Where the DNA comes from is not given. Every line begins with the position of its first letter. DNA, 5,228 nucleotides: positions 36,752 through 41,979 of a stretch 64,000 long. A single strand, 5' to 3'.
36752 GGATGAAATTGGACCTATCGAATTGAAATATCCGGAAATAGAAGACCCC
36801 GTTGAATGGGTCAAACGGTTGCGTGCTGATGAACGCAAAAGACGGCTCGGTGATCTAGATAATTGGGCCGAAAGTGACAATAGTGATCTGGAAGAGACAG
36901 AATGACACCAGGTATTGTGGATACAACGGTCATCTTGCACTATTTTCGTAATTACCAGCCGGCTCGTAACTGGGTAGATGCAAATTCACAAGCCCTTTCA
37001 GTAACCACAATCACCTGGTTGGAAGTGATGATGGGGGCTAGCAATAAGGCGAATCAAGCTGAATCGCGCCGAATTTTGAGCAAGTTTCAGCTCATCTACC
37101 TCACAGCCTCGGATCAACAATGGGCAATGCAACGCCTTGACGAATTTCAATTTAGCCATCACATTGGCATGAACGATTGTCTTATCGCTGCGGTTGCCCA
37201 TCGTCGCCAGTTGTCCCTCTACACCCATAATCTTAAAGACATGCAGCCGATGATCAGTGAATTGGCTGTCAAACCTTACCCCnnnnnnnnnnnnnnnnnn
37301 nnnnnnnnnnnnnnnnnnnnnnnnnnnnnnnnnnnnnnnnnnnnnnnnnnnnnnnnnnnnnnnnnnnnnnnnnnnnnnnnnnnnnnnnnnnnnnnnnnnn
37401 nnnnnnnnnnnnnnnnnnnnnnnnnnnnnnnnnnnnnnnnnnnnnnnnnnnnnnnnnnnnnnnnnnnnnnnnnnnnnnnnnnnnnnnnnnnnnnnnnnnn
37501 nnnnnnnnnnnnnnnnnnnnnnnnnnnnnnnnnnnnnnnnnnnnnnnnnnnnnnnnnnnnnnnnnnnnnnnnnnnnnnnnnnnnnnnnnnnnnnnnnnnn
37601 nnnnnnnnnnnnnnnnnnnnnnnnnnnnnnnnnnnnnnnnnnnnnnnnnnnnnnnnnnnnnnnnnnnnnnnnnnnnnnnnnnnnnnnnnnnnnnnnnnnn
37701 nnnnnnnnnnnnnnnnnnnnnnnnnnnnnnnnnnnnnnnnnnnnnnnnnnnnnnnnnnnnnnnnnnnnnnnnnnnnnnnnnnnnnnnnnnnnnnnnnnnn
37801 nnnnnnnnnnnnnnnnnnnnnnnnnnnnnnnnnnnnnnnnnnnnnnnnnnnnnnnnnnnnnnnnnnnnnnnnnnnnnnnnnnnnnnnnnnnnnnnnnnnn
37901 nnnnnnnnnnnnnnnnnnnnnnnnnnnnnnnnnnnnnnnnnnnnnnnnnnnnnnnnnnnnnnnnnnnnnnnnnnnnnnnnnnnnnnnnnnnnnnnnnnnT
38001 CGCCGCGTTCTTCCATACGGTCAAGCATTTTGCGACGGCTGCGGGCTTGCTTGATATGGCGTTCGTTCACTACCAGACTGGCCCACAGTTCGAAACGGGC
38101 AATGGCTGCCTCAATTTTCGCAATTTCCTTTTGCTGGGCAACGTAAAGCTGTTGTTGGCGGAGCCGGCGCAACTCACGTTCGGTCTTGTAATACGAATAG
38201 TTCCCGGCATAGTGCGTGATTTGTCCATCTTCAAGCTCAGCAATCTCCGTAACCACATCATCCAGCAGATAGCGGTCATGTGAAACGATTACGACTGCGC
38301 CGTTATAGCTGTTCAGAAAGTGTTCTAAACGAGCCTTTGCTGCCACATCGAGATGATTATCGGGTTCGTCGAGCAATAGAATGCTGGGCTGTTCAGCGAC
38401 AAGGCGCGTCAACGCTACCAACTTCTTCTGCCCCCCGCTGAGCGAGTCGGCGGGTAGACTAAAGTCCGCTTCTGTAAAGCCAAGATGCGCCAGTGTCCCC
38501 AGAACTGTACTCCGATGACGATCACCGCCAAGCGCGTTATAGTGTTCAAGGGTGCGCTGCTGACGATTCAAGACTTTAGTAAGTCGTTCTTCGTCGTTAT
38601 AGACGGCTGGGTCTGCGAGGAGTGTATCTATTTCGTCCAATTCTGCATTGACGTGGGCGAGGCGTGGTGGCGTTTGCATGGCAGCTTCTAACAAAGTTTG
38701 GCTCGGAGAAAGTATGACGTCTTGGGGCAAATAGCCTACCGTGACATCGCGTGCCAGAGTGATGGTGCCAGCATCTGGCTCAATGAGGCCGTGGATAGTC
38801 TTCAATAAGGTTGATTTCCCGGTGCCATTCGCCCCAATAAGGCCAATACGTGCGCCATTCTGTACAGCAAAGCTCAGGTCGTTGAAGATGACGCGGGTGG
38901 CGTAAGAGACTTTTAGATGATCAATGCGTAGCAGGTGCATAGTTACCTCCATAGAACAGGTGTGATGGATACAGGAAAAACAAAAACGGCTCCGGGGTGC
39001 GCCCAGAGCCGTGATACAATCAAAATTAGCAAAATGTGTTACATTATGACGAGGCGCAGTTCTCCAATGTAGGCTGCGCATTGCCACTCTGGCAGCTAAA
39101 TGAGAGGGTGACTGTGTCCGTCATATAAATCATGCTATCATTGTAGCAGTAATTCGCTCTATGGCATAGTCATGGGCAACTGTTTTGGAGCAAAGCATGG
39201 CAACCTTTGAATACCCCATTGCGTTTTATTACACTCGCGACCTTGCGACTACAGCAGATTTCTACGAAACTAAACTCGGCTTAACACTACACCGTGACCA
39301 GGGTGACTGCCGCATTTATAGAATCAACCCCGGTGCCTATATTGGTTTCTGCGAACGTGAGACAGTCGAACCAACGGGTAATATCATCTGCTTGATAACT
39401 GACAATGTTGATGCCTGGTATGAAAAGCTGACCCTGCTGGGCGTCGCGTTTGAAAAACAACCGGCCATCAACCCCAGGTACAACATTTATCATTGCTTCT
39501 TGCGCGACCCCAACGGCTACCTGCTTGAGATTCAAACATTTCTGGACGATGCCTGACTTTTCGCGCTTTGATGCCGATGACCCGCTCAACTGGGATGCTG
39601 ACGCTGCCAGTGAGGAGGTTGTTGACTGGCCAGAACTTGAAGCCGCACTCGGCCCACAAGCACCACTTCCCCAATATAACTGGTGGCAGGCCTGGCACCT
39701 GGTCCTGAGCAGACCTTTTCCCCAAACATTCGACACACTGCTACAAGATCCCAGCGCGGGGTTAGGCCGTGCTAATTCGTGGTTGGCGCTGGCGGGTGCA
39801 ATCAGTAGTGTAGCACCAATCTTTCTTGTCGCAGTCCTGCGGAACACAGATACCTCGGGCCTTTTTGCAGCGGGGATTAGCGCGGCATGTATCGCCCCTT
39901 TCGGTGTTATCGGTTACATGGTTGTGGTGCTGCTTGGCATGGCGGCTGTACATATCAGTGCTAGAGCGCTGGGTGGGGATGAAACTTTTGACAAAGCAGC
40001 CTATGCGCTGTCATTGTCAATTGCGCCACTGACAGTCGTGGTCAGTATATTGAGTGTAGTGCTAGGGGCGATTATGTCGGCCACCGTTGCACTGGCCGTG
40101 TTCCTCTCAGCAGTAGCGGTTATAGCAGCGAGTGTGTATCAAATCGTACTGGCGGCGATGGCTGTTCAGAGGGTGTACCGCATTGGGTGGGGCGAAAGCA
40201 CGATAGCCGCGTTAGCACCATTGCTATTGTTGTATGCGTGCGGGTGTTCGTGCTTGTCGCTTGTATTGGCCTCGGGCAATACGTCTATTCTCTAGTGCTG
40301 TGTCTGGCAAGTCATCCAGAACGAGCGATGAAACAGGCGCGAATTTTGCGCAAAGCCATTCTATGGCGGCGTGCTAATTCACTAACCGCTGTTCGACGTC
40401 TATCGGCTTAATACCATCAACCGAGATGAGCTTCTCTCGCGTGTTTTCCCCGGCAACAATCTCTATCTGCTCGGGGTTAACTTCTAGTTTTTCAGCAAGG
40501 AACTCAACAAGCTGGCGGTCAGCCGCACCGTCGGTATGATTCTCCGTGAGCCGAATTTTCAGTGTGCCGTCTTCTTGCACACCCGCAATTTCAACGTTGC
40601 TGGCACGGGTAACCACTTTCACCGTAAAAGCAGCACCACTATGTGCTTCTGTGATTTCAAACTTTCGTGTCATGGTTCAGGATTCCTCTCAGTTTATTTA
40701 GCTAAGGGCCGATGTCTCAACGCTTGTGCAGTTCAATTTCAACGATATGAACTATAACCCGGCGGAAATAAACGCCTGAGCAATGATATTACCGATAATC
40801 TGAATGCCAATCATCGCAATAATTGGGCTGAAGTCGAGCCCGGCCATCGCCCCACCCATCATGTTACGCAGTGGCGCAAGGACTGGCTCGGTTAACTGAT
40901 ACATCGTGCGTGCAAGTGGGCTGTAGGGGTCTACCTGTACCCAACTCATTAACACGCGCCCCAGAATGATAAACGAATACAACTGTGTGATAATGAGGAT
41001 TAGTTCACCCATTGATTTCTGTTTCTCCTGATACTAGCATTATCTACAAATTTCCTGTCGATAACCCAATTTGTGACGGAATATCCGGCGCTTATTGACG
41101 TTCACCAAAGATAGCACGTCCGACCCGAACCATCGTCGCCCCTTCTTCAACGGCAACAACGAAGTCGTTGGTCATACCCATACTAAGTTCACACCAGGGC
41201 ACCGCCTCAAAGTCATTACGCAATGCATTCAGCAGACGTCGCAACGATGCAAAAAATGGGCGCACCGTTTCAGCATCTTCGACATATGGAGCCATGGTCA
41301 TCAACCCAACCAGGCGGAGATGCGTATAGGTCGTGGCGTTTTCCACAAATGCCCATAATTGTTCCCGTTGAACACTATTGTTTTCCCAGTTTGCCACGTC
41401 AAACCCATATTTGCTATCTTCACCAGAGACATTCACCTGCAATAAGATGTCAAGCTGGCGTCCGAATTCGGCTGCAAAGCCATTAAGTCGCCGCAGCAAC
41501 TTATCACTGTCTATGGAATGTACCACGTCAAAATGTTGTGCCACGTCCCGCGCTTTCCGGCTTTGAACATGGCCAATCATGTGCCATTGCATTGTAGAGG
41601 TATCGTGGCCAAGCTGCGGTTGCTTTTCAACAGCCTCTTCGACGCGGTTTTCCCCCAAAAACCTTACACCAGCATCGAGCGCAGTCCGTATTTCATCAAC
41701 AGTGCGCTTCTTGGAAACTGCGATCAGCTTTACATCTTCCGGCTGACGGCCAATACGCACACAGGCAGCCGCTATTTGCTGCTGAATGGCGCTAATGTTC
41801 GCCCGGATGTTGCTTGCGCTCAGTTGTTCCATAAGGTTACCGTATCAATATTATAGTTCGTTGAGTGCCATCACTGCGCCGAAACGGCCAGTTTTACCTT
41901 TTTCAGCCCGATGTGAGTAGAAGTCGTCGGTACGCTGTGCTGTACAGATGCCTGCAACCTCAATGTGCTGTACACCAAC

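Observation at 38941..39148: Probable translation-coupled attenuator controlling the ABC-F gene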

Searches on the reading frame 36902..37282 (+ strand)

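Call 78: search_protein_families(library=pfam, proteins=[window:36902-37282:+], max_evalue=0.001)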
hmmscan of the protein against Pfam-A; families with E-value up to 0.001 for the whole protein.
window:36902-37282:+ (127 aa): 1 family
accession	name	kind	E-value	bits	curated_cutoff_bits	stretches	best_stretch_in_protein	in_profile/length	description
PF01850.27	PIN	-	1.1e-09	39.3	23.6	1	5-108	2-109/120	PIN domain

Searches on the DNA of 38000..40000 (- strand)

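Call 3: search_rna_families(source=window, start=38000, end=40000, threshold=evalue, max_evalue=10, show_alignments=3)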
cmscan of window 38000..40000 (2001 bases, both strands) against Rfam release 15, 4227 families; matches with E-value up to 10: 2.
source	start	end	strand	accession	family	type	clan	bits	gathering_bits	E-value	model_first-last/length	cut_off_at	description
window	39894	39986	+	RF00118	rydB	Gene; sRNA;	-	20.6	50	0.16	1-61/61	no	rydB RNA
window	39895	39927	+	RF01542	TB11Cs5H1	Gene; snRNA; snoRNA; HACA-box;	-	16.9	45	2.8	18-50/71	no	Trypanosomatid snoRNA TB11Cs5H1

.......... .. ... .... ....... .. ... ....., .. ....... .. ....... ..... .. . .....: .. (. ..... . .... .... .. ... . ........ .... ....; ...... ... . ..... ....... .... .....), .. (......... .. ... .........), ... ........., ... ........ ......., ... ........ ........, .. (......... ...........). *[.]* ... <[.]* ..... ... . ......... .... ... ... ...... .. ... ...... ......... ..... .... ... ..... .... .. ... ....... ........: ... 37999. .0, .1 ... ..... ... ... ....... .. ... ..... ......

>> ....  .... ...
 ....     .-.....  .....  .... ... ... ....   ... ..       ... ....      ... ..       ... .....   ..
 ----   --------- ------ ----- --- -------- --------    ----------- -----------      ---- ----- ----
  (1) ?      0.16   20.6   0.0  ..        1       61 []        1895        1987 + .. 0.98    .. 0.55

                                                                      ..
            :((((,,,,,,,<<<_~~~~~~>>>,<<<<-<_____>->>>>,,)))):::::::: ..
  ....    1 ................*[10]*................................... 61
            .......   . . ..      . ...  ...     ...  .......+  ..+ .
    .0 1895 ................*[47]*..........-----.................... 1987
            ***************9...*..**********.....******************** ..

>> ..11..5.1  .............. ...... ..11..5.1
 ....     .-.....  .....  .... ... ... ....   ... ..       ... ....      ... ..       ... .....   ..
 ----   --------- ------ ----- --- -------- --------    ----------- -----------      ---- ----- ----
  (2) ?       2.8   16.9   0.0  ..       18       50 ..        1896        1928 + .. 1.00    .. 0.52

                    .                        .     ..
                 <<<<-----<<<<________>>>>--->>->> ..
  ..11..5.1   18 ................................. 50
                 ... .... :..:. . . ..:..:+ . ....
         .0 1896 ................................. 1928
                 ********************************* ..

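Call 7: search_dna_similar(query=window:38700-39400:-, collection=ecoli_genomes, mode=near, max_rows=5)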
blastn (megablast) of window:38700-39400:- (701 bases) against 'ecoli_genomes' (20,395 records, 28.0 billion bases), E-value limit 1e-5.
No match.

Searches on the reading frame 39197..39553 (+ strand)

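Call 55: search_protein_families(library=pfam, proteins=[window:39197-39553:+], max_evalue=0.0001)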
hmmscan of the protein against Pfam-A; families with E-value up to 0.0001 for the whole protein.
window:39197-39553:+ (119 aa): 1 family
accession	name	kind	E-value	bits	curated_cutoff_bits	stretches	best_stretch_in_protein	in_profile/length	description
PF00903.31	Glyoxalase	-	1.5e-10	42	20.6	1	11-112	7-121/121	Glyoxalase/Bleomycin resistance protein/Dioxygenase superfamily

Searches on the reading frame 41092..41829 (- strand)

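Call 78: search_protein_families(library=pfam, proteins=[window:41092-41829:-], max_evalue=0.001)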
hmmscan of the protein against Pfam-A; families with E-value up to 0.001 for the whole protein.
window:41092-41829:- (245 aa): 1 family
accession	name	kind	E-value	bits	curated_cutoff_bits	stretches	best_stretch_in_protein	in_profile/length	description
PF01168.26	Ala_racemase_N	-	4.5e-20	72.7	24.1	1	12-244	3-219/220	Alanine racemase, N-terminal domain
